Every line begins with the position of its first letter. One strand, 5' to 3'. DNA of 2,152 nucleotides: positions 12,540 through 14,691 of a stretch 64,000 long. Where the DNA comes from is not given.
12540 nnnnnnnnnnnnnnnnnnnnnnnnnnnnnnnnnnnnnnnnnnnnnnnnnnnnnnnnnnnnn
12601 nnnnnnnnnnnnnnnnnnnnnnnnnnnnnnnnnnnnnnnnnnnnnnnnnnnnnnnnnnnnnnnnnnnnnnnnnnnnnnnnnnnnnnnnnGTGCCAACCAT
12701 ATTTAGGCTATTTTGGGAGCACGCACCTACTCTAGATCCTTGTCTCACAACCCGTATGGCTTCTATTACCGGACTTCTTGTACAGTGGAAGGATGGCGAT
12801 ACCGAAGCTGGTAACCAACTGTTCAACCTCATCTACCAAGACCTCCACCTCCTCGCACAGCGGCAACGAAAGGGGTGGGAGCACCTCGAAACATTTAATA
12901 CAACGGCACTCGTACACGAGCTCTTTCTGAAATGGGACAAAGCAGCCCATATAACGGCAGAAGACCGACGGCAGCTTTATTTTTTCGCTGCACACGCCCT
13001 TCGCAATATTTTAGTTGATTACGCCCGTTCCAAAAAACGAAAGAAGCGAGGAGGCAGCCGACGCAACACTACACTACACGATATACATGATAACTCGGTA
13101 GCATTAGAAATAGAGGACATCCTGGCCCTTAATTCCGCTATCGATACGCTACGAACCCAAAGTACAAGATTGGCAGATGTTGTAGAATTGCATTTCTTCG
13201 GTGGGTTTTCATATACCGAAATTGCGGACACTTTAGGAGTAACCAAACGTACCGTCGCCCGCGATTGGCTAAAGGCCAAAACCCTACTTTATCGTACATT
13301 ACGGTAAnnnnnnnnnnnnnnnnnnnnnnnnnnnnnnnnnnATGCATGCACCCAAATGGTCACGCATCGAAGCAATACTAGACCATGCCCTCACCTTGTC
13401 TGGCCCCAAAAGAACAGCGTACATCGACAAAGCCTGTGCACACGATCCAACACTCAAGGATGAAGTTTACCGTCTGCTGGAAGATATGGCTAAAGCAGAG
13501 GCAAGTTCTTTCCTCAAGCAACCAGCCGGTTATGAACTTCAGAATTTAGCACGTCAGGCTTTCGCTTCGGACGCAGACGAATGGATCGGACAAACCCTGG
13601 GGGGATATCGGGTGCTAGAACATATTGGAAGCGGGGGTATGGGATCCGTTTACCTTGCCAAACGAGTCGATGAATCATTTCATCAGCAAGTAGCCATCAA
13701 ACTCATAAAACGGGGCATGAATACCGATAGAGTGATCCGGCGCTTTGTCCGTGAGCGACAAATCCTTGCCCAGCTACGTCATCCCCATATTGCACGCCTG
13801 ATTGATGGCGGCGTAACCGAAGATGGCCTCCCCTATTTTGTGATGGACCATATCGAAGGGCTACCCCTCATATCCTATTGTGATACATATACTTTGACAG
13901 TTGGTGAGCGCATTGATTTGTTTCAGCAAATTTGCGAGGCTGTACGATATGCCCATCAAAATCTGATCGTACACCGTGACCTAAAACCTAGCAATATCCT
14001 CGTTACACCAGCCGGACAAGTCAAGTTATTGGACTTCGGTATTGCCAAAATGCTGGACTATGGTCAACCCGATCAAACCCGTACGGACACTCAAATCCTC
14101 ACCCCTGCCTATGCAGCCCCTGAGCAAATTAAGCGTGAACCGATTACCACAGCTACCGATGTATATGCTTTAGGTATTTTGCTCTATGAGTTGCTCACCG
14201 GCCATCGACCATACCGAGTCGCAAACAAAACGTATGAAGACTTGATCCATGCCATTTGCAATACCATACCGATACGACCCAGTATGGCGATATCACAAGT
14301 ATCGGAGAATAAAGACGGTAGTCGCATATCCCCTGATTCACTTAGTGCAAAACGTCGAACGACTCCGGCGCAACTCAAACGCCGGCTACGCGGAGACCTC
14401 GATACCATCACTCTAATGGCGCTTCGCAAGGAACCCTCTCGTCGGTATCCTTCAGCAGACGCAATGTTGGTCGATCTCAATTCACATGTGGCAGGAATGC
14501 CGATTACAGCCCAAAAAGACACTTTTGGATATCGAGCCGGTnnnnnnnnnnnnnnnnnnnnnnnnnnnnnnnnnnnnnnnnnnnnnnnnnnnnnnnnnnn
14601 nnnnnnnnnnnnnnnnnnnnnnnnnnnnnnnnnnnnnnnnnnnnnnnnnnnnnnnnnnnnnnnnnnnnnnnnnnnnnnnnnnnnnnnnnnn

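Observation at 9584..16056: ECF sigma factor plus TPR-containing Ser/Thr kinase module divergent from a lipoprotein and dockerin-like secreted-protein operon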

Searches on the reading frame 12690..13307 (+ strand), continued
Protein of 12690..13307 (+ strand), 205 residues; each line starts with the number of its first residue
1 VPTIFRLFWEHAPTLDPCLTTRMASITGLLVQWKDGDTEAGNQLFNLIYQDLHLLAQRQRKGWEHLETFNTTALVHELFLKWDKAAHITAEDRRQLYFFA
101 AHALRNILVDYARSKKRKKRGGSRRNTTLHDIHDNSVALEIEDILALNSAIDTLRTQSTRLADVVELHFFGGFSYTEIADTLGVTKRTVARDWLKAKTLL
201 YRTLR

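Call 40: find_related_loci(query=A2, collection=metagenome_contigs, flank=6000)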
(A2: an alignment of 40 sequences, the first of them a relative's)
Query A2 (183 aa) in metagenome_contigs; peptide patterns used: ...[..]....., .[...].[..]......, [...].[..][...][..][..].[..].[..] (x = any residue, [..] = any of these).
600 stretches matched a pattern (row limit reached: there are more); 595 encode a relative of the query (tblastn E <= 1e-3); the best 80 are kept; 80 distinct loci.
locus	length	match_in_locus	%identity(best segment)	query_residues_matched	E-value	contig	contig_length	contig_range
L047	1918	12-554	42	2-183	2e-39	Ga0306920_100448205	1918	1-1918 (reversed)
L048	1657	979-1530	42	5-182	1e-38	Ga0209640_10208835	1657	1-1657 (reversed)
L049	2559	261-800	43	2-182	5e-38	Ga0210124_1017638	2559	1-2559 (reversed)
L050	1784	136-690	38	1-183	7e-38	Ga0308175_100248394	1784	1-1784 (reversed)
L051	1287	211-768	39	3-182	2e-38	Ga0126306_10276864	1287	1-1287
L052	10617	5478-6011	40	4-182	1e-36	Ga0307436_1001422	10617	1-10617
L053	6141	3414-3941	42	2-179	7e-37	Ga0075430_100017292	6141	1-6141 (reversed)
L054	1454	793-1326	42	2-180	9e-37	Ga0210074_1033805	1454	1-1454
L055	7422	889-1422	42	4-182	2e-36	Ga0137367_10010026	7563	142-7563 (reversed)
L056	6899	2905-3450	38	2-183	8e-36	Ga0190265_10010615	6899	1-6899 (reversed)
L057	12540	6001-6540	41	3-183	1e-35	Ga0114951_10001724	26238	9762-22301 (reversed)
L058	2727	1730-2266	42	4-183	3e-35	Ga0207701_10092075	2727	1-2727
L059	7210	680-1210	40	1-178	7e-35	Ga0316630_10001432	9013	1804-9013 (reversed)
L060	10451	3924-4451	40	14-183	6e-35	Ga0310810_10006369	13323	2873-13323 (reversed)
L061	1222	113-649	39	3-182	1e-35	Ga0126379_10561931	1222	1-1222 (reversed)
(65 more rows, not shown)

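Call 64: search_solved_structures(query=A2, max_evalue=0.001, show_alignments=4)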
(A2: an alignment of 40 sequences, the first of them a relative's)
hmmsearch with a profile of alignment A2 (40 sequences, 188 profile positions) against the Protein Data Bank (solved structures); distinct sequences matched with E-value up to 0.001: 4.
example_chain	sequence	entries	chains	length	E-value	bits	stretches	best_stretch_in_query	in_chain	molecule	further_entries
8jzt_A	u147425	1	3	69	5.1e-05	26.3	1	134-185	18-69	RNA polymerase sigma factor SigF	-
1l0o_C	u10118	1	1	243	0.00014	24.9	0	124-171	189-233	sigma factor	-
6dxo_A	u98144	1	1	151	0.00037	23.5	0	121-170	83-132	RNA polymerase ECF-subfamily sigma factor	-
6dv9_F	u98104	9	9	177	0.0009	22.3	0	16-185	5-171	ECF RNA polymerase sigma factor SigL | RNA polymerase sigma factor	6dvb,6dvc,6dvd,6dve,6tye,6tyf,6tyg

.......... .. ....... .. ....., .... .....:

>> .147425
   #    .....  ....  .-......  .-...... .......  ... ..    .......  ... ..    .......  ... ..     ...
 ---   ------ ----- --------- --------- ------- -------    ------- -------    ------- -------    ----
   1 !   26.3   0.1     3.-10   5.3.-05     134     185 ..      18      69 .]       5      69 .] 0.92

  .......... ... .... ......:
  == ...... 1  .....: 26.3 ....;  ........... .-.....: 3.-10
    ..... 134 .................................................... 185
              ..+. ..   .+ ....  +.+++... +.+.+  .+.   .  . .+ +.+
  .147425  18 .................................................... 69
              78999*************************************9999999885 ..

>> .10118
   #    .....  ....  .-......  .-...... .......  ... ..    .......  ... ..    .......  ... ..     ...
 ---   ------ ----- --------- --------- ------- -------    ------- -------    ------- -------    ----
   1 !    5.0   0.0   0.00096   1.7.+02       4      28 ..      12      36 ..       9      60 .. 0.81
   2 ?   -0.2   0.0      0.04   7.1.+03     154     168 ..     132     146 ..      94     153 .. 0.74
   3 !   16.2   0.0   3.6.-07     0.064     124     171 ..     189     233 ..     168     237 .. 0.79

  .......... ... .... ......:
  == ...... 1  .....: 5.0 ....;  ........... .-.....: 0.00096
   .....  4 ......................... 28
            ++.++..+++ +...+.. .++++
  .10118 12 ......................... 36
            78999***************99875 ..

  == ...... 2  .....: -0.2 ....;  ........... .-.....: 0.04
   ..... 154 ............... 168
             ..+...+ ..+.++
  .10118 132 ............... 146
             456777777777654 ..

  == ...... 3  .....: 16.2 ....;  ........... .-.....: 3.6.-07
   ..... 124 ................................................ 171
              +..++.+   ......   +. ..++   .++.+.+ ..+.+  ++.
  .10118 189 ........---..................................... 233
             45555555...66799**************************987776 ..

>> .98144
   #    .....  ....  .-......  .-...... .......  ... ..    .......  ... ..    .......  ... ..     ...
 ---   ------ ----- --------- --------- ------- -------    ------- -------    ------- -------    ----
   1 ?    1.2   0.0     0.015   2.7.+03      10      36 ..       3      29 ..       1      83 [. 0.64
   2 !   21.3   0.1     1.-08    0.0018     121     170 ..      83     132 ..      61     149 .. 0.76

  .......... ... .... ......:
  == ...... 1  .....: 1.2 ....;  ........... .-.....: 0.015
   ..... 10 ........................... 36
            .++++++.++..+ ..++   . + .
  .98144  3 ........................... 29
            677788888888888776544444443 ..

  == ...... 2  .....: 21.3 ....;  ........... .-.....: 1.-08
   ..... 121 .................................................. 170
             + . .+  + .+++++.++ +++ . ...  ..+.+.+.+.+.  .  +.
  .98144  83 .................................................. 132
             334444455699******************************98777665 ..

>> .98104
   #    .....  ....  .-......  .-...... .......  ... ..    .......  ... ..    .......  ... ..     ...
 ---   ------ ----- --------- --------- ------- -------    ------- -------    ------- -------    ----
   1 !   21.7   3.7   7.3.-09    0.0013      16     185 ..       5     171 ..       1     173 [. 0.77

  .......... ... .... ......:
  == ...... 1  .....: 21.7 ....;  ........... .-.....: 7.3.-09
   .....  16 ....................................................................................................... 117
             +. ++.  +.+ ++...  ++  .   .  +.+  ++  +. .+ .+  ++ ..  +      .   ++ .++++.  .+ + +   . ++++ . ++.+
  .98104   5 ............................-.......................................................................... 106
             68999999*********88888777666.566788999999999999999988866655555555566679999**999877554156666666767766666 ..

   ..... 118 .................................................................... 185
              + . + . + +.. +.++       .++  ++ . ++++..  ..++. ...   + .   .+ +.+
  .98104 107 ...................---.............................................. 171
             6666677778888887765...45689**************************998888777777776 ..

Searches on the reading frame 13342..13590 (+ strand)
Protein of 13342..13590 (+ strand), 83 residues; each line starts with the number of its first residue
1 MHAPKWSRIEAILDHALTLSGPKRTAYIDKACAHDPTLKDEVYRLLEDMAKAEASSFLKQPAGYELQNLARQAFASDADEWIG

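Call 81: search_solved_structures(query=A4, max_evalue=10, show_alignments=2)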
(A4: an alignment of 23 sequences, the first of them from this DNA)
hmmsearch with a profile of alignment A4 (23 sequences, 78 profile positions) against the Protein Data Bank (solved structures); distinct sequences matched with E-value up to 10: 9.
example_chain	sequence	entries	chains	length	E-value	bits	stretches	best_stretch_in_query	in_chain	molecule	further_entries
9eed_A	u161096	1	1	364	8e-09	39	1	3-63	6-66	Kinase domain protein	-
1p9i_A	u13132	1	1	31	0.12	16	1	25-48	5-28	cortexillin I/GCN4 hybrid peptide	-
7yii_A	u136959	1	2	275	0.34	14.6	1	10-73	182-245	Non-heme haloperoxidase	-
9y6s_8J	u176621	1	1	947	0.34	14.6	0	2-45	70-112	AAA+ ATPase domain-containing protein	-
5xau_B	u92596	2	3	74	1.4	12.6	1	17-48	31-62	Laminin subunit beta-1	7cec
5nyo_A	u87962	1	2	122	1.6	12.4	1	7-72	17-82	Thioredoxin-like protein 2.1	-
5x7b_A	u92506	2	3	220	1.8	12.3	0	41-69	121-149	Tyrosine-protein phosphatase non-receptor type 11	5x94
9qcd_B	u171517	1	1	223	1.9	12.2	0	41-69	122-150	Tyrosine-protein phosphatase non-receptor type 11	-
9mq5_A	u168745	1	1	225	1.9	12.2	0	41-69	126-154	Tyrosine-protein phosphatase non-receptor type 11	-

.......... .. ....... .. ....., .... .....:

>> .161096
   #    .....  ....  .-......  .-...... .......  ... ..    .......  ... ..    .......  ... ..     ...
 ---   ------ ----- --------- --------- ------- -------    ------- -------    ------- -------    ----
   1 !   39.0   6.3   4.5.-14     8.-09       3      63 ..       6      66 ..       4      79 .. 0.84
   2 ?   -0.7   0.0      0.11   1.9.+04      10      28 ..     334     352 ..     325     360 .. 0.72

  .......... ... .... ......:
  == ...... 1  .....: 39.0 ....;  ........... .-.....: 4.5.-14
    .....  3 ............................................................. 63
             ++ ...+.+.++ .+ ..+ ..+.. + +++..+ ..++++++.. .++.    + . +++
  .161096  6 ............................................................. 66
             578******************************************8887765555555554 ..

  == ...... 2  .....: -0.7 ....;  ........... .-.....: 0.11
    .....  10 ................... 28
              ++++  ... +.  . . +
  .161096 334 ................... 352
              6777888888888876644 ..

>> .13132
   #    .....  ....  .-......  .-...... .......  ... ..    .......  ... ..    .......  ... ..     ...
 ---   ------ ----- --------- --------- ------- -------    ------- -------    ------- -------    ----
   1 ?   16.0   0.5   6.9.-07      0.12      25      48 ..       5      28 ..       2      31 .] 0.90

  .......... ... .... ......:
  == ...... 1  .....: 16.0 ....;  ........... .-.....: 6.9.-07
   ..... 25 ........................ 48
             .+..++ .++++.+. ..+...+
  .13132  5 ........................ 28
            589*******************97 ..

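Call 84: search_protein_families(library=pfam, proteins=[window:13342-13590:+], max_evalue=10)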
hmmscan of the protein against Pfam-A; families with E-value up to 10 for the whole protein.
window:13342-13590:+ (83 aa): 0 families

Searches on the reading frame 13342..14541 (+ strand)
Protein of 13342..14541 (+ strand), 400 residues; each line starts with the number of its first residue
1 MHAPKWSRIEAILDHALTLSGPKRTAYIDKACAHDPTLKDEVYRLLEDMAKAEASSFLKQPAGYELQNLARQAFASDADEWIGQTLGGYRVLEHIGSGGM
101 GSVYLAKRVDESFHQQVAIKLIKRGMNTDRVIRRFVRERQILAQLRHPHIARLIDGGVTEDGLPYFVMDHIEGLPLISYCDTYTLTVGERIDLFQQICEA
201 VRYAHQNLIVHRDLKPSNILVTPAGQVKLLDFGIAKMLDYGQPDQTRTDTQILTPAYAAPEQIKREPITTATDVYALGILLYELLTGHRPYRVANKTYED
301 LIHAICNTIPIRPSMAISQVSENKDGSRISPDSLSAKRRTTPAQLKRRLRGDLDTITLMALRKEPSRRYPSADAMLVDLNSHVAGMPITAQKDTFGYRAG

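Call 83: search_solved_structures(query=window:13342-14541:+, max_evalue=1e-20, show_alignments=1)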
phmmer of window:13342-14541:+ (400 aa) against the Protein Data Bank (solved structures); distinct sequences matched with E-value up to 1e-20: 356 (the best 60 are shown).
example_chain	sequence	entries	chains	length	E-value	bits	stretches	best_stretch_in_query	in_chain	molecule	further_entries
9eed_A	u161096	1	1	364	8.8e-49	169.9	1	3-380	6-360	Kinase domain protein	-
9ruk_A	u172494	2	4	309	3.6e-45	158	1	86-292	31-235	Serine/threonine-protein kinase StkP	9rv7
9ruj_A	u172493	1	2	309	5e-45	157.5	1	86-294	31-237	Serine/threonine-protein kinase StkP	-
9ru3_A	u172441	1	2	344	5.8e-45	157.3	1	86-294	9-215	Serine/threonine-protein kinase StkP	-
1mru_A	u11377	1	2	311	6.2e-42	147.4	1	89-293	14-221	Probable serine/threonine-protein kinase pknB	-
3f61_A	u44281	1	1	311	6.7e-42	147.2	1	89-293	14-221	Serine/threonine-protein kinase pknB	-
3f69_A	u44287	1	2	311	8.2e-42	147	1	89-292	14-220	Serine/threonine-protein kinase pknB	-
3ori_A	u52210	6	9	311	1.1e-41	146.6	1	89-292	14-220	Serine/threonine protein kinase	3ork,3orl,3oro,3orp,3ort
6b2p_A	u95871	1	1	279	1.4e-41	146.2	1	89-292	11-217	Serine/threonine-protein kinase PknB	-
5u94_A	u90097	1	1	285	1.4e-41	146.2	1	89-293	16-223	Serine/threonine-protein kinase PknB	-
6i2p_A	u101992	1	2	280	1.6e-41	146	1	89-292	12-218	Serine/threonine-protein kinase PknB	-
1o6y_A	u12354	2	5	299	1.8e-41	145.8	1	89-292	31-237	SERINE/THREONINE-PROTEIN KINASE PKNB | Probable serine/threonine-protein kinase pknB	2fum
3orm_A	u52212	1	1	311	6.4e-41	144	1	89-293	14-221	Serine/threonine protein kinase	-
9ymt_A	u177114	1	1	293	2.6e-37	132.2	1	88-293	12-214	Serine/Threonine Kinase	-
4eqm_A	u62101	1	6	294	2.6e-37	132.1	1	88-293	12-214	Protein kinase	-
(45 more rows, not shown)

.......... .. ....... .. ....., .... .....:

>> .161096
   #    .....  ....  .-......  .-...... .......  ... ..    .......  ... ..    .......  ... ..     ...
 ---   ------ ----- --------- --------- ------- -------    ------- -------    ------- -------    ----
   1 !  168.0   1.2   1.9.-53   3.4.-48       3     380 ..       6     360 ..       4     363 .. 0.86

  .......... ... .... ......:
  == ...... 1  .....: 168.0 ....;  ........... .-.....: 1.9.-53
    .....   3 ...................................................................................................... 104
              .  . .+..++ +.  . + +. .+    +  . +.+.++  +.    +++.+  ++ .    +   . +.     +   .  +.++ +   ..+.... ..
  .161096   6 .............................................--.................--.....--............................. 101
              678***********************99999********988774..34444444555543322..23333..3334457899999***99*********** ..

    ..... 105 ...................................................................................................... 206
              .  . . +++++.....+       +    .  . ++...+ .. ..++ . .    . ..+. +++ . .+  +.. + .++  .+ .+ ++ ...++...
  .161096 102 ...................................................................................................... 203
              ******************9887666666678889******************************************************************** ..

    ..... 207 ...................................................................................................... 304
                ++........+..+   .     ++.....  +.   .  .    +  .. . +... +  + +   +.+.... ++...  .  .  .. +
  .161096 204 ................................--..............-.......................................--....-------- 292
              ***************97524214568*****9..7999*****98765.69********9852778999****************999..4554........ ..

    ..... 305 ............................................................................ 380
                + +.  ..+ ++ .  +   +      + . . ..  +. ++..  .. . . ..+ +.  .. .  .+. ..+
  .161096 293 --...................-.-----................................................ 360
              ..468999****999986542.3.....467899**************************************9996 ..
